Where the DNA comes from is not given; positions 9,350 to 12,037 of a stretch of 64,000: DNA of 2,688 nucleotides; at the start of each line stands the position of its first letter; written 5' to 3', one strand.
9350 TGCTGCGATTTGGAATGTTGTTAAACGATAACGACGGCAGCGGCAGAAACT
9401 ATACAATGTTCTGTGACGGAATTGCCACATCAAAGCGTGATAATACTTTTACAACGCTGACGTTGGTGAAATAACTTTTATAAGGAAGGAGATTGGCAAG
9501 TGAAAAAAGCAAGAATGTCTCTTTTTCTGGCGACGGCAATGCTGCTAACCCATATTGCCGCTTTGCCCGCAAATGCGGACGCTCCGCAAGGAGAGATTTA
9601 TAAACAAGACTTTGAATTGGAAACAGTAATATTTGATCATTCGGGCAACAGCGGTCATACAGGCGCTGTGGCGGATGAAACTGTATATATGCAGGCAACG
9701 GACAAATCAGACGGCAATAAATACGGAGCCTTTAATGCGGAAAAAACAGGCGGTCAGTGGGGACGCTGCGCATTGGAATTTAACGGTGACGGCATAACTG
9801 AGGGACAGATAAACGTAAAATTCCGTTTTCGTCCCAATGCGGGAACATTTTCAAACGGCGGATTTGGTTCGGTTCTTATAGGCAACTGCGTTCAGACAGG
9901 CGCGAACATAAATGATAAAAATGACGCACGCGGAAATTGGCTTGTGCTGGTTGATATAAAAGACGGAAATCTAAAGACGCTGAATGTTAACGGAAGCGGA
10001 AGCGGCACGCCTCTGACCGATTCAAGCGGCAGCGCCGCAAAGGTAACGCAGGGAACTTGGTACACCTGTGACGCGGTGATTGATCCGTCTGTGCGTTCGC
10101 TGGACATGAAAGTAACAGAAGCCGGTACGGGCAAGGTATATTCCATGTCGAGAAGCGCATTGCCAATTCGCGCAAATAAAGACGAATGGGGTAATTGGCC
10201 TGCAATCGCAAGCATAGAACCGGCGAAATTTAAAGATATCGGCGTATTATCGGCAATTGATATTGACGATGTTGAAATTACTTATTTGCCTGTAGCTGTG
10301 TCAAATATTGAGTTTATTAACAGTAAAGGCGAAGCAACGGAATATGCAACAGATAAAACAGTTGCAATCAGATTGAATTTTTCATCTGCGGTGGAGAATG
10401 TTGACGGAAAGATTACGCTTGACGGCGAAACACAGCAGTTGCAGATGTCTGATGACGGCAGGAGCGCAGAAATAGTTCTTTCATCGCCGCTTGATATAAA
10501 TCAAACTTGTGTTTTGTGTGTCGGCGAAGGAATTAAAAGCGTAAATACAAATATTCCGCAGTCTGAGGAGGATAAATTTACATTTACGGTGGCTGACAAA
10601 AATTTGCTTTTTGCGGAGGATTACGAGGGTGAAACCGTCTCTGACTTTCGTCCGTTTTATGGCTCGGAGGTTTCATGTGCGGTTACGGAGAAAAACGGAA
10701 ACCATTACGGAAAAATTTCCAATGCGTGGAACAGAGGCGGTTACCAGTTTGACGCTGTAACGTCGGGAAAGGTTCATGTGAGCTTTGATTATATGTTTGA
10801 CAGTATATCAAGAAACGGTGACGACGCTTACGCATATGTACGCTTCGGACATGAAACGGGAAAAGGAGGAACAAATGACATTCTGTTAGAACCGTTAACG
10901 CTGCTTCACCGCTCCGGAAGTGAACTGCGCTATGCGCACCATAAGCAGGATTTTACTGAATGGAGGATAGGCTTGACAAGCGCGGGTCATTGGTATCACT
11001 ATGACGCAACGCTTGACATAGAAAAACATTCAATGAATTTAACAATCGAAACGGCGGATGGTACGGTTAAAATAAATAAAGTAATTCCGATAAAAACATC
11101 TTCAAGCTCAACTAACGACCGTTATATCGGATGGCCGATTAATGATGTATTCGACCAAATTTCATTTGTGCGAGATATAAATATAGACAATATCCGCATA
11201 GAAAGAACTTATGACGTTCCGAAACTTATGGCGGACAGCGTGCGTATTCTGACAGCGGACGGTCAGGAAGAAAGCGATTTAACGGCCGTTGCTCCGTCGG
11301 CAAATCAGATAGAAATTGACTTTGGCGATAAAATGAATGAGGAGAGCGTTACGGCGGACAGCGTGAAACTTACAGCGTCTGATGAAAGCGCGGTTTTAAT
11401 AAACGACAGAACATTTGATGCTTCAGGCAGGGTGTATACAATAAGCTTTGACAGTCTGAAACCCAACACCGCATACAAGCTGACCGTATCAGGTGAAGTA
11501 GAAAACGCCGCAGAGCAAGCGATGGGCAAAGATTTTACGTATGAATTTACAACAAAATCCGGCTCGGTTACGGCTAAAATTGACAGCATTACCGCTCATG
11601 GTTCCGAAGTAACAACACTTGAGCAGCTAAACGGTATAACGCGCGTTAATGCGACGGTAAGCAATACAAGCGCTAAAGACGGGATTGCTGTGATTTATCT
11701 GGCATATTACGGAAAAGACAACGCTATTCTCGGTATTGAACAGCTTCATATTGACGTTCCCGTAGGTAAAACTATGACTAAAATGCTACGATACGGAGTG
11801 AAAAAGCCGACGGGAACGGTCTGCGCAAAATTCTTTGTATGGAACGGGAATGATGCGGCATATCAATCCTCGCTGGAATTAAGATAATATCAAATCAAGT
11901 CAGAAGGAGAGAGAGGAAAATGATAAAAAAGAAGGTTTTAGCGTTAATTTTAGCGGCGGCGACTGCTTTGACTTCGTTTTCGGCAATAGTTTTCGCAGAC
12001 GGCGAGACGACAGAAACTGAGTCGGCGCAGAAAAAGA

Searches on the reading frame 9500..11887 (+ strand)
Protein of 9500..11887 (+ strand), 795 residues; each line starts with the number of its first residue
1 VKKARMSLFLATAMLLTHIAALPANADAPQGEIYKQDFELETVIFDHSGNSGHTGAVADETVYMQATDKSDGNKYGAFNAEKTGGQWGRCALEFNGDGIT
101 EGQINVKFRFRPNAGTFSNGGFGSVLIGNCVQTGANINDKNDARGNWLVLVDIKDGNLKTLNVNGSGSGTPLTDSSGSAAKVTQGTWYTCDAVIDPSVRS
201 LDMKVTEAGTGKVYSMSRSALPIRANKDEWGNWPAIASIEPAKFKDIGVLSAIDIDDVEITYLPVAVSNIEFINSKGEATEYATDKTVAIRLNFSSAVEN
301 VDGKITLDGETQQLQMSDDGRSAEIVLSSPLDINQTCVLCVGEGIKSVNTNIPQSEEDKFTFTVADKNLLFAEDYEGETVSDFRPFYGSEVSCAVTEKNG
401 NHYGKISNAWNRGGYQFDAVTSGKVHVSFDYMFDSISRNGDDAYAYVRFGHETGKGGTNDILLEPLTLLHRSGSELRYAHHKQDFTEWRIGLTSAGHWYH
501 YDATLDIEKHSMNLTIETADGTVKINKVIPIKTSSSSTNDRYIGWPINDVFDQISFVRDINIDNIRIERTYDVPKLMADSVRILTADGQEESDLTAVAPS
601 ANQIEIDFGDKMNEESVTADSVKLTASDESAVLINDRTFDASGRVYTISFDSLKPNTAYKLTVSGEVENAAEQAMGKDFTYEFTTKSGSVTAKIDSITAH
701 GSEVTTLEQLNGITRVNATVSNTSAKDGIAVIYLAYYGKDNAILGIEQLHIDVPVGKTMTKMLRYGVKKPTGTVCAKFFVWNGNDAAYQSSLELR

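Call 12: search_protein_families(library=pfam, proteins=[window:9500-11887:+])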
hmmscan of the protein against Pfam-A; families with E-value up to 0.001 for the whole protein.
window:9500-11887:+ (795 aa): 1 family
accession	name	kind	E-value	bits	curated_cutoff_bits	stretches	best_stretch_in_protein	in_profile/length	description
PF13205.12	Big_5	-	2.7e-16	60.6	23.6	2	596-685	18-105/105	Bacterial Ig-like domain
